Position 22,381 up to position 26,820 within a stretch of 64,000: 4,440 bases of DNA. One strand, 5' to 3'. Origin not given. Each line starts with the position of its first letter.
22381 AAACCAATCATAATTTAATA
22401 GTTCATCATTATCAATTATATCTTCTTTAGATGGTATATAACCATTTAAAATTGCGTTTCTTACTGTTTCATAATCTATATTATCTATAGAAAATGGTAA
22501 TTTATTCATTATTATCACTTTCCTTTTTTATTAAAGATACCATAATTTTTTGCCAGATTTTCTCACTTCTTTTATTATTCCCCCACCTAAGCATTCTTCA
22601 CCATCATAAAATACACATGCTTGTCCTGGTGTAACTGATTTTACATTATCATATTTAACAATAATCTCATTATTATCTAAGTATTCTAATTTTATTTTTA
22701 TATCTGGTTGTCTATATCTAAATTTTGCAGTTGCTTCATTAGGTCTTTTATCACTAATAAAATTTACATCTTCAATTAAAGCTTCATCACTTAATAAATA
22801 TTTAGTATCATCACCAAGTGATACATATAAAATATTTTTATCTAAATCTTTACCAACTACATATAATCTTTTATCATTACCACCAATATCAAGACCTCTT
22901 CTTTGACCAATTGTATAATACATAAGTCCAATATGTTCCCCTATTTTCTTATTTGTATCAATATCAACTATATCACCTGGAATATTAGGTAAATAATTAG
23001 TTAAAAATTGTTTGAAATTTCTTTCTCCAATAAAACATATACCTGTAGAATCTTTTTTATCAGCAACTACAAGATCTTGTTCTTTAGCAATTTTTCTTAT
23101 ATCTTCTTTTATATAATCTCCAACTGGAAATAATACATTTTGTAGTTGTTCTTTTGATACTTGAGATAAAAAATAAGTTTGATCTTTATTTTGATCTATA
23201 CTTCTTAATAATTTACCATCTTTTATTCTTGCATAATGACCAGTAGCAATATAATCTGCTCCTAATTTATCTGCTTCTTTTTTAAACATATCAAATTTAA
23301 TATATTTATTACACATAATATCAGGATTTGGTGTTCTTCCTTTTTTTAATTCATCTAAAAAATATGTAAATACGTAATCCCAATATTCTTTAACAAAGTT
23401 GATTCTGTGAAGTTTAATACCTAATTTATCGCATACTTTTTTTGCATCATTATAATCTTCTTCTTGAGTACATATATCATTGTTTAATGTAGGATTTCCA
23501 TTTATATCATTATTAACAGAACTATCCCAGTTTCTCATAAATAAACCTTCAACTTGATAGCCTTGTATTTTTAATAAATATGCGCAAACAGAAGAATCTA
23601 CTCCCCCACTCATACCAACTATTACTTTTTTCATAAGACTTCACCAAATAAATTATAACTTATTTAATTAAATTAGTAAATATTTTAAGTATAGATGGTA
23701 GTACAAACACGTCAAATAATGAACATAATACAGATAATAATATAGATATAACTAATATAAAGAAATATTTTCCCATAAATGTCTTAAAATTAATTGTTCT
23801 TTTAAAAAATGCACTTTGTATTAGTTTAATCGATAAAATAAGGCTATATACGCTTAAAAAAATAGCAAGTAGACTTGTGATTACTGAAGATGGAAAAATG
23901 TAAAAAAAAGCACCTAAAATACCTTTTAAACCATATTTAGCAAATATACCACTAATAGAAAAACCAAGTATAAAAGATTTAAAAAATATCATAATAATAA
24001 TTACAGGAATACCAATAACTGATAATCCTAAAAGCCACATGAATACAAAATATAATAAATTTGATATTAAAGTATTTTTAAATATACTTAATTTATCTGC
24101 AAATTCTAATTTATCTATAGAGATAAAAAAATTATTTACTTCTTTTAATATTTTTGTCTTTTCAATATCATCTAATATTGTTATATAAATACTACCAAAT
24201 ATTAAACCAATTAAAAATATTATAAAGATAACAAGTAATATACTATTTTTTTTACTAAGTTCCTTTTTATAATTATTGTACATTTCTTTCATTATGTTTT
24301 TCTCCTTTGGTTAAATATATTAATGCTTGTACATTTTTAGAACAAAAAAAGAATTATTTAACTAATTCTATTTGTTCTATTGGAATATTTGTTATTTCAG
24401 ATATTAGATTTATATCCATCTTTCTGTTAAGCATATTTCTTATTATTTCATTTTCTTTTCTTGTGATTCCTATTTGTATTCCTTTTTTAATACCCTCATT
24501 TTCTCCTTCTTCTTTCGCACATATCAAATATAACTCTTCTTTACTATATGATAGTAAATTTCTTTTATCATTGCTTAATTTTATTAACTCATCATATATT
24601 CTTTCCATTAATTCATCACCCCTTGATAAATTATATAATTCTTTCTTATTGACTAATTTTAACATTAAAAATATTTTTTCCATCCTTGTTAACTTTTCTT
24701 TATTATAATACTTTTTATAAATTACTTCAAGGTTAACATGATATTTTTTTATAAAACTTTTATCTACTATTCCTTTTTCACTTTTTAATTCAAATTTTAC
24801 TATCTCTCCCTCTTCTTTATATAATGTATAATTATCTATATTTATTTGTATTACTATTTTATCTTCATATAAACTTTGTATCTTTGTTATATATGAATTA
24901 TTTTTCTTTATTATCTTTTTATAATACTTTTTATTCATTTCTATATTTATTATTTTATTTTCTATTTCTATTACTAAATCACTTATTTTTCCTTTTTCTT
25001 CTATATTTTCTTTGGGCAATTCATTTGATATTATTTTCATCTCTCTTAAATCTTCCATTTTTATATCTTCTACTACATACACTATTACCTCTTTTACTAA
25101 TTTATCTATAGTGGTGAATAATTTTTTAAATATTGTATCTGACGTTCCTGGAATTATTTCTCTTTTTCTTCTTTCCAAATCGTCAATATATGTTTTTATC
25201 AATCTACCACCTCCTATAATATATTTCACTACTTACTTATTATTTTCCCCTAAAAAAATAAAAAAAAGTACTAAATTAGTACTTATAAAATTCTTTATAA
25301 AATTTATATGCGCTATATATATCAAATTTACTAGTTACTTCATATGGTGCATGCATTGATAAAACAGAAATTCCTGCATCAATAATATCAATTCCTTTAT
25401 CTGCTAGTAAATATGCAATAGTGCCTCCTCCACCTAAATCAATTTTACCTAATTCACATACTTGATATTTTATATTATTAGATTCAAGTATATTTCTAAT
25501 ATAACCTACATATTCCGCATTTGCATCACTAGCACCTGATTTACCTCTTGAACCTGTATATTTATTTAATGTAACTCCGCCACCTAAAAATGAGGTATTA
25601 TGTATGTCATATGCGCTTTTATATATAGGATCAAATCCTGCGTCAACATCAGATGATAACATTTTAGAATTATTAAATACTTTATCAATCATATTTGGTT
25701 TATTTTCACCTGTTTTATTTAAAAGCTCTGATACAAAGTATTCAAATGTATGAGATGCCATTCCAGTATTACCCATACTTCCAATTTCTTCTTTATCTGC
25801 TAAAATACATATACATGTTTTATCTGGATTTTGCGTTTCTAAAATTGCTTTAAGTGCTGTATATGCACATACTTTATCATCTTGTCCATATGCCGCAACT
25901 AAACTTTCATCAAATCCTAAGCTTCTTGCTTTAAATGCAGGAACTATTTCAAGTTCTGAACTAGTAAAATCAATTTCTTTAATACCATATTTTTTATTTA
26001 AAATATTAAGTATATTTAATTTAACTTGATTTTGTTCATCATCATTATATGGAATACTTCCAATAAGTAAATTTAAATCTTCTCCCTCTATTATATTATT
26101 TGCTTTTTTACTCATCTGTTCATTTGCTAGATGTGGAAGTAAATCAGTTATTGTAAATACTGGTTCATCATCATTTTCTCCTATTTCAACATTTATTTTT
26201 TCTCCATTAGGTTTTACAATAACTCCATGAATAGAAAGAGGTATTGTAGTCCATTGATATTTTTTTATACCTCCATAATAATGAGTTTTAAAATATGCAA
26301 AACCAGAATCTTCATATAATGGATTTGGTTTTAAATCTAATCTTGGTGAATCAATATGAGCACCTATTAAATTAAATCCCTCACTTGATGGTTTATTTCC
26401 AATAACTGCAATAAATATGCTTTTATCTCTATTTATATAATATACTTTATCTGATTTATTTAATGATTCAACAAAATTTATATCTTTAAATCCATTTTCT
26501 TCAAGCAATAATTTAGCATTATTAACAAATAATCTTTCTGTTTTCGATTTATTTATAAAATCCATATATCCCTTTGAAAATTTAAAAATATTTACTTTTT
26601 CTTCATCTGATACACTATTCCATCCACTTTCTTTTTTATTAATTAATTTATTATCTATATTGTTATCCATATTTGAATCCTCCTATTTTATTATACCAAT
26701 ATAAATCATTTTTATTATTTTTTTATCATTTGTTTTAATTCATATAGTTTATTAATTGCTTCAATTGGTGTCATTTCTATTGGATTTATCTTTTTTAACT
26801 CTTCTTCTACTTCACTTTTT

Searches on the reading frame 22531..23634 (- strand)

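Call 89: search_protein_families(library=pfam, proteins=[window:22531-23634:-], max_evalue=0.00001)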
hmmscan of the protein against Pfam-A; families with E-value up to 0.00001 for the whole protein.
window:22531-23634:- (367 aa): 4 families
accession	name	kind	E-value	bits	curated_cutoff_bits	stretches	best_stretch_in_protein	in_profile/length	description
PF03054.22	tRNA_Me_trans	-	2.4e-80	269.4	20.6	1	2-203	1-201/202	tRNA methyl transferase HUP domain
PF20259.3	tRNA_Me_trans_M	-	8.2e-25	86.6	27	1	208-272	1-65/66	tRNA methyl transferase PRC-barrel domain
PF20258.4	tRNA_Me_trans_C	-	5.9e-19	68.6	20.6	1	283-354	2-77/77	Aminomethyltransferase beta-barrel domain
PF02540.23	NAD_synthase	-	1.2e-07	31.6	21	1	2-81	19-82/242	NAD synthase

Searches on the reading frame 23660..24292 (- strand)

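Call 89: search_protein_families(library=pfam, proteins=[window:23660-24292:-], max_evalue=0.00001)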
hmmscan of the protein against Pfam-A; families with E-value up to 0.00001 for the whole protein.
window:23660-24292:- (210 aa): 1 family
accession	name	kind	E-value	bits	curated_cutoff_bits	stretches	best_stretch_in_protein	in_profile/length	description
PF01944.22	SpoIIM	-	1.5e-15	58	26.9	1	23-197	2-161/163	Stage II sporulation protein M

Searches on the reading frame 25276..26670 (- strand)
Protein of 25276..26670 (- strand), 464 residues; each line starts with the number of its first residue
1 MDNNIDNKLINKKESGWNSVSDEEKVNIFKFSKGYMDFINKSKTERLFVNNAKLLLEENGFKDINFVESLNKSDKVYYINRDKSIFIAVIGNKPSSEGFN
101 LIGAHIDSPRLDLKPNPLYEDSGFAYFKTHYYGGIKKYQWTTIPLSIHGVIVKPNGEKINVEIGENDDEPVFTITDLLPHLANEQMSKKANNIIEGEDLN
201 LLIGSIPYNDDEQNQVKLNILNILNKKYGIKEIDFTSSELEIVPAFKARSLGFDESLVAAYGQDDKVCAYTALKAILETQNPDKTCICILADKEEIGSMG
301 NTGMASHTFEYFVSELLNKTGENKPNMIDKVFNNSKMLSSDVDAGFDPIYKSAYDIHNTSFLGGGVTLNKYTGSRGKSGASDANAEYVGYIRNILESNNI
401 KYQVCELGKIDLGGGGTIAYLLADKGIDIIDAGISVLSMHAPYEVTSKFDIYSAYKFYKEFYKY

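Call 89: search_protein_families(library=pfam, proteins=[window:25276-26670:-], max_evalue=0.00001)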
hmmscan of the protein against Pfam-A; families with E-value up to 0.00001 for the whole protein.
window:25276-26670:- (464 aa): 2 families
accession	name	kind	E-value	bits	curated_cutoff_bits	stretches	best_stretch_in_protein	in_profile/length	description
PF02127.20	Peptidase_M18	-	1.3e-93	314.6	24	1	38-462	1-432/432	Aminopeptidase I zinc metalloprotease (M18)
PF05343.19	Peptidase_M42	-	1.8e-07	31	23.2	0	362-455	206-290/292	M42 glutamyl aminopeptidase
